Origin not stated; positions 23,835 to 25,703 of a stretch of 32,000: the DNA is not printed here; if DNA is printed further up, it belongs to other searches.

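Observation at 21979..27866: Importer-coupled nitrogenase-like operon: SsuA/NMT1-type binding protein and permease translationally coupled to a NifD/NifK-like pair, with a LysR neighbour and no Fe protein, no ABC ATPase and no maturation genes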

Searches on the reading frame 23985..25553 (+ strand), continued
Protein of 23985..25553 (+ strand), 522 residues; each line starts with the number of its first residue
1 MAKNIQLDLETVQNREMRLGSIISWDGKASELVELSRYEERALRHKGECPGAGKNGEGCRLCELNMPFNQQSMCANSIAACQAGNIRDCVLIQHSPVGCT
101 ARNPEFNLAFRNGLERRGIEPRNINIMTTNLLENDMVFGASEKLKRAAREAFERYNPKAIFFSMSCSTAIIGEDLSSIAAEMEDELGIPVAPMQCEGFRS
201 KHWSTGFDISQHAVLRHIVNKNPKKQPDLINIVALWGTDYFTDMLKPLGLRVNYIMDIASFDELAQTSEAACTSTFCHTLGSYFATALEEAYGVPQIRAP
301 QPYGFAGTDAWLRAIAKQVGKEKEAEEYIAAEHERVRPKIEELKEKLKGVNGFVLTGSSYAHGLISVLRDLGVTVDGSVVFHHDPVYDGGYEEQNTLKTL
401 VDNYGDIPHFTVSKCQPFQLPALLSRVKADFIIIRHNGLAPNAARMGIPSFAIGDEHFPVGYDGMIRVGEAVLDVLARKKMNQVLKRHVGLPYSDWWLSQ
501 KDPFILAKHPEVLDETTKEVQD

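Call 57: list_cluster_members(proteins=[P0269, P0271, P0282, P0298, P0314, P0296, P0301, P0287, P0332, P0278])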
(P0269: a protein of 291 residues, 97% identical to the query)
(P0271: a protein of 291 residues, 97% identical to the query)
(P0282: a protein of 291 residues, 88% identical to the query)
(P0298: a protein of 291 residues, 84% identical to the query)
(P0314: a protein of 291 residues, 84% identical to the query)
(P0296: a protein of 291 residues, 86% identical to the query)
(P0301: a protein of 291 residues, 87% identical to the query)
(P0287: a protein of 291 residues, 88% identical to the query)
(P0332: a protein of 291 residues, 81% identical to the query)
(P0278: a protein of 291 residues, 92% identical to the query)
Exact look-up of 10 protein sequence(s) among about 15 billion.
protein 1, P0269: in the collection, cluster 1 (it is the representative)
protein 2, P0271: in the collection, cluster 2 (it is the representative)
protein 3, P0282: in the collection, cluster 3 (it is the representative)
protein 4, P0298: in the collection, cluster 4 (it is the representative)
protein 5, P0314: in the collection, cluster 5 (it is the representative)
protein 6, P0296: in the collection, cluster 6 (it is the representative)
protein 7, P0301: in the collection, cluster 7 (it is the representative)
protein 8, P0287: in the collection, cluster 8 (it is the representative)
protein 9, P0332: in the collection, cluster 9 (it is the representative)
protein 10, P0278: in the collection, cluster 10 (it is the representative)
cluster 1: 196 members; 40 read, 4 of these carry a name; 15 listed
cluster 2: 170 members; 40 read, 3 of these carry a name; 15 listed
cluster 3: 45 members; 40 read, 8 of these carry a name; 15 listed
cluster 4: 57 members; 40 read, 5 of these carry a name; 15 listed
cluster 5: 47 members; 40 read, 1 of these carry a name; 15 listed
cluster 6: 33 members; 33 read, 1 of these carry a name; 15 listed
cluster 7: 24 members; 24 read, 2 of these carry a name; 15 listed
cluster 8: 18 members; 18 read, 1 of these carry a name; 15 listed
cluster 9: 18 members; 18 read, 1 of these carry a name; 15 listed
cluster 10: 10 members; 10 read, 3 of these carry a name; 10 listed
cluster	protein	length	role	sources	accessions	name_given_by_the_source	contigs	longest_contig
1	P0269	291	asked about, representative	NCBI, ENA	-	-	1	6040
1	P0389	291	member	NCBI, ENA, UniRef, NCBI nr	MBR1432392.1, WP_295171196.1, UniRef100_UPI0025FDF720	radical SAM protein [Ruminococcus sp.] | radical SAM protein n=1 Tax=Ruminococcus sp. TaxID=41978 RepID=UPI0025FDF720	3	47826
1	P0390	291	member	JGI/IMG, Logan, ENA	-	Predicted Fe-S oxidoreductases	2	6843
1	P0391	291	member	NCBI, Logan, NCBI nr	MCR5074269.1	MAG: radical SAM protein [Ruminococcus sp.] | radical SAM protein [Ruminococcus sp.]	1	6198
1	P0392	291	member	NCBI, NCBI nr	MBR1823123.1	MAG: radical SAM protein [Ruminococcus sp.] | radical SAM protein [Ruminococcus sp.]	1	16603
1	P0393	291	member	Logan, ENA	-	-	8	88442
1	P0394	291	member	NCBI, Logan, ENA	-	-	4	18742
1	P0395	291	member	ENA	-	-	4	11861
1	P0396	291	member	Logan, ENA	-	-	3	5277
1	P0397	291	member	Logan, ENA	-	-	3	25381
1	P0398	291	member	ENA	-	-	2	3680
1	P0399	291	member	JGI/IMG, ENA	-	-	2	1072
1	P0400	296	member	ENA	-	-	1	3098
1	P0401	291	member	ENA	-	-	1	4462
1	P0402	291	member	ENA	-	-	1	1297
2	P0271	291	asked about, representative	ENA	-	-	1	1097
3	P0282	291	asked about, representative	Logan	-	-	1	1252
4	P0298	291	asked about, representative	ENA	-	-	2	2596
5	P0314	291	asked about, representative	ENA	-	-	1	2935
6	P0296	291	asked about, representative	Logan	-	-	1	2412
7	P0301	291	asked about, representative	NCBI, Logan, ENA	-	-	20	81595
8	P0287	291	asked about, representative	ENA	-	-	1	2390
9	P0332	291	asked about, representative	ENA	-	-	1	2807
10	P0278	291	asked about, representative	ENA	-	-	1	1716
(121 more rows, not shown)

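Call 64: search_protein_families(library=pfam, proteins=[L016:16768-17955:+, L016:7365-7736:-, L019:5323-6444:+, L019:13035-13406:+, L033:5709-7070:-, L040:134-1117:-, L043:3770-4957:-, L045:950-2242:+, L045:4792-5217:+, L016:6514-7389:-], max_evalue=0.00001)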
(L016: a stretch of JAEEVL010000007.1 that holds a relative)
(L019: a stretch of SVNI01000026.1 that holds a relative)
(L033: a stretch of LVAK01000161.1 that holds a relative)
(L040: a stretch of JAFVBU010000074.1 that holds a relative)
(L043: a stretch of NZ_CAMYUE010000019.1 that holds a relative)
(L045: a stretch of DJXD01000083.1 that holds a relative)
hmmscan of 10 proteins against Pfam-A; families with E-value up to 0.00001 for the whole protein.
L016:16768-17955:+ (395 aa): 3 families
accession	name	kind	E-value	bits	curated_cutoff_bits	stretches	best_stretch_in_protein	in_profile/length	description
PF02773.21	S-AdoMet_synt_C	-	1.3e-66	223.2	25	1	239-378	1-138/138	S-adenosylmethionine synthetase, C-terminal domain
PF02772.21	S-AdoMet_synt_M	-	2.7e-48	163.5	29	1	121-237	2-120/120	S-adenosylmethionine synthetase, central domain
PF00438.25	S-AdoMet_synt_N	-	2.4e-39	134.3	33.1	1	3-101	1-99/99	S-adenosylmethionine synthetase, N-terminal domain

L016:7365-7736:- (123 aa): 1 family
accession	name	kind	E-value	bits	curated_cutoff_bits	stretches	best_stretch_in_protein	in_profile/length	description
PF02579.22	Nitro_FeMo-Co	-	2.2e-19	70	26.3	1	12-106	2-92/94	Dinitrogenase iron-molybdenum cofactor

L019:5323-6444:+ (373 aa): 5 families
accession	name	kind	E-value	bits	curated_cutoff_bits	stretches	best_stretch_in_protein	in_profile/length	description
PF01053.26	Cys_Met_Meta_PP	-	2.9e-109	365.6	27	1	9-358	1-313/381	Cys/Met metabolism PLP-dependent enzyme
PF00155.27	Aminotran_1_2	-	2.4e-10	40.6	19.7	1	52-255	30-260/361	Aminotransferase class I and II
PF01041.23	DegT_DnrJ_EryC1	-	2.6e-09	37.2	19.8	1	65-187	25-147/360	DegT/DnrJ/EryC1/StrS aminotransferase family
PF00266.25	Aminotran_5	-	7.6e-07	28.9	21.5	1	91-218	73-209/371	Aminotransferase class-V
PF02347.22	GDC-P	-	3.9e-06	26.4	26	1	89-211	140-259/429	Glycine cleavage system P-protein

L019:13035-13406:+ (123 aa): 1 family
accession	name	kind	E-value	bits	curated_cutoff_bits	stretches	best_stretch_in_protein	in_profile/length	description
PF02579.22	Nitro_FeMo-Co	-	5.8e-17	62.2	26.3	1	12-96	2-82/94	Dinitrogenase iron-molybdenum cofactor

L033:5709-7070:- (453 aa): 3 families
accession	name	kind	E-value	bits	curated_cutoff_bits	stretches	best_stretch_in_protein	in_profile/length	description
PF02773.21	S-AdoMet_synt_C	-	1.3e-66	223.2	25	1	297-436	1-138/138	S-adenosylmethionine synthetase, C-terminal domain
PF02772.21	S-AdoMet_synt_M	-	4.6e-48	162.8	29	1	179-295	2-120/120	S-adenosylmethionine synthetase, central domain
PF00438.25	S-AdoMet_synt_N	-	1.8e-39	134.7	33.1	1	61-159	1-99/99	S-adenosylmethionine synthetase, N-terminal domain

L040:134-1117:- (327 aa): 2 families
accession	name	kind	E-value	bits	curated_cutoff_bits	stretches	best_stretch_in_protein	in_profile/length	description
PF00126.33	HTH_1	-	3e-16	59.5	26.6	1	9-68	1-60/60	Bacterial regulatory helix-turn-helix protein, lysR family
PF03466.25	LysR_substrate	-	2.3e-09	37.4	28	1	126-306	37-206/209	LysR substrate binding domain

L043:3770-4957:- (395 aa): 3 families
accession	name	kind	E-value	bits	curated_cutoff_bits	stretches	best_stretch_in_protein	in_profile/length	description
PF02773.21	S-AdoMet_synt_C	-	8.6e-67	223.8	25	1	239-378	1-138/138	S-adenosylmethionine synthetase, C-terminal domain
PF02772.21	S-AdoMet_synt_M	-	2.5e-48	163.6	29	1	120-237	1-120/120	S-adenosylmethionine synthetase, central domain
PF00438.25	S-AdoMet_synt_N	-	6e-41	139.4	33.1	1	3-101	1-99/99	S-adenosylmethionine synthetase, N-terminal domain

L045:950-2242:+ (430 aa): 3 families
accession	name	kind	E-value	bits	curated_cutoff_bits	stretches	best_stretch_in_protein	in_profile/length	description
PF01053.26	Cys_Met_Meta_PP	-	7.4e-115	384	27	1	8-424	1-380/381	Cys/Met metabolism PLP-dependent enzyme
PF01041.23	DegT_DnrJ_EryC1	-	2.5e-07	30.7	19.8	1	62-194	24-155/360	DegT/DnrJ/EryC1/StrS aminotransferase family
PF00155.27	Aminotran_1_2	-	7.8e-07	29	19.7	1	80-185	68-186/361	Aminotransferase class I and II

L045:4792-5217:+ (141 aa): 1 family
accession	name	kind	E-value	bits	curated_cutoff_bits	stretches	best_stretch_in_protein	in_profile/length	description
PF00148.24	Oxidored_nitro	-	4.9e-11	42.6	28.6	1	6-136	276-398/399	Nitrogenase component 1 type Oxidoreductase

L016:6514-7389:- (291 aa): 1 family
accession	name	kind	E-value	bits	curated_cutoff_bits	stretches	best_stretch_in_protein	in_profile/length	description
PF04055.27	Radical_SAM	-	1.6e-19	71.1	29.5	1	29-208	2-164/166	Radical SAM superfamily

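Call 72: list_cluster_members(proteins=[window:23985-25550:+, window:25553-26887:+, window:21979-23040:+, window:23040-23957:+, window:26949-27866:-])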
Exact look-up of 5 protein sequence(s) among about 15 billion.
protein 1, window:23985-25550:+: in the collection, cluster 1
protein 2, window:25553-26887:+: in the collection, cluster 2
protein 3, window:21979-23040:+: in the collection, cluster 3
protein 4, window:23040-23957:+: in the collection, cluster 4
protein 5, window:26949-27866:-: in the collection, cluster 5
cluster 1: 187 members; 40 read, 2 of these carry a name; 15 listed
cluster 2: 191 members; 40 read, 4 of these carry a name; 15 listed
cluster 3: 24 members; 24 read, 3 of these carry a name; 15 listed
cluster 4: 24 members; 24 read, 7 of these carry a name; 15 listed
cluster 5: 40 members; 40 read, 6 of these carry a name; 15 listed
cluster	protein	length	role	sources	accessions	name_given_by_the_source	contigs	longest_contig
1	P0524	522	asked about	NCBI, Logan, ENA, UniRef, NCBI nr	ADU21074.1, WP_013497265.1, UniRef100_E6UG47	nitrogenase component 1 [Ruminococcus albus] | Oxidoreductase/nitrogenase component 1 n=1 Tax=Ruminococcus albus (strain ATCC 27210 / ...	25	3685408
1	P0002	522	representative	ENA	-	-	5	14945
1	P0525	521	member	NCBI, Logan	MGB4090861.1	MAG: nitrogenase component 1 [Ruminococcus flavefaciens]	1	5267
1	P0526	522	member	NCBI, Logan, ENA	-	-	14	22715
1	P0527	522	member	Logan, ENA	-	-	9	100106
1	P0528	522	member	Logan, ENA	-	-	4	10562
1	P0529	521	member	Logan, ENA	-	-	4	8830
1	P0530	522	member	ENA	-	-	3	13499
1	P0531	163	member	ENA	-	-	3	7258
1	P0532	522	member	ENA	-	-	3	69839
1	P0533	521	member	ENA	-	-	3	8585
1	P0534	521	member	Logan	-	-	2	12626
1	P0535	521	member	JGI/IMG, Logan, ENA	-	-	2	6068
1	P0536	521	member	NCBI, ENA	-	-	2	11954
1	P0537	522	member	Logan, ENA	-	-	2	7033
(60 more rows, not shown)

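Call 83: search_solved_structures(query=L016:5548-6402:-, max_evalue=1e-60, show_alignments=0)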
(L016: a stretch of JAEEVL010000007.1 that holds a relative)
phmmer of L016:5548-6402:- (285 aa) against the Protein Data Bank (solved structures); distinct sequences matched with E-value up to 1e-60: 23.
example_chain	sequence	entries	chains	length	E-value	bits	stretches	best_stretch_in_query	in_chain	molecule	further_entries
1cp2_A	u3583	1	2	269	2.2e-143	479.8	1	5-273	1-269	NITROGENASE IRON PROTEIN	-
6nzj_A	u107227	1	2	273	5.6e-131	439.1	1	5-275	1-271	Nitrogenase iron protein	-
10zn_F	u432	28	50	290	1.3e-130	437.9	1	5-279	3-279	Nitrogenase iron protein NifH | Nitrogenase iron protein 1 | Nitrogenase iron protein gamma chain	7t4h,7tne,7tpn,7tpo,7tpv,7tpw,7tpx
1fp6_A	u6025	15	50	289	1.7e-130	437.5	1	5-279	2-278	NITROGENASE IRON PROTEIN | nitrogenase IRON protein 1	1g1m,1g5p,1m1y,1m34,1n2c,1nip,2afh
9haz_A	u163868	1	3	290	2.5e-130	437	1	5-281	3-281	Fe protein NifH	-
4wza_E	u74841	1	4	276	3.7e-130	436.4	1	5-276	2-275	Nitrogenase iron protein 1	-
1xdb_A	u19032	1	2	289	6.5e-130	435.6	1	5-279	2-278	Nitrogenase iron protein 1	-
1de0_A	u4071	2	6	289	6.6e-130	435.6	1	5-279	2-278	NITROGENASE IRON PROTEIN | Nitrogenase iron protein 1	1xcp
8tc3_A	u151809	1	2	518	7.7e-130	435.4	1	5-279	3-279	Nitrogenase iron protein,Fluorescent protein plum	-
1xd8_A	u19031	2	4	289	8.1e-130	435.3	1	5-279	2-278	Nitrogenase iron protein 1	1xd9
9haz_D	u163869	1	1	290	9.1e-130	435.1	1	5-281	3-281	Fe protein NifH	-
4wzb_E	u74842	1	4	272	3.1e-129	433.4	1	5-273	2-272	Nitrogenase iron protein 1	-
1g20_E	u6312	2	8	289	2.7e-128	430.3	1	5-279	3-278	NITROGENASE IRON PROTEIN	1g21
2c8v_A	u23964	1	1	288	3.4e-128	429.9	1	5-279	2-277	NITROGENASE IRON PROTEIN 1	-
1rw4_A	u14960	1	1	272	4.9e-127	426.2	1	5-273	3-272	Nitrogenase iron protein 1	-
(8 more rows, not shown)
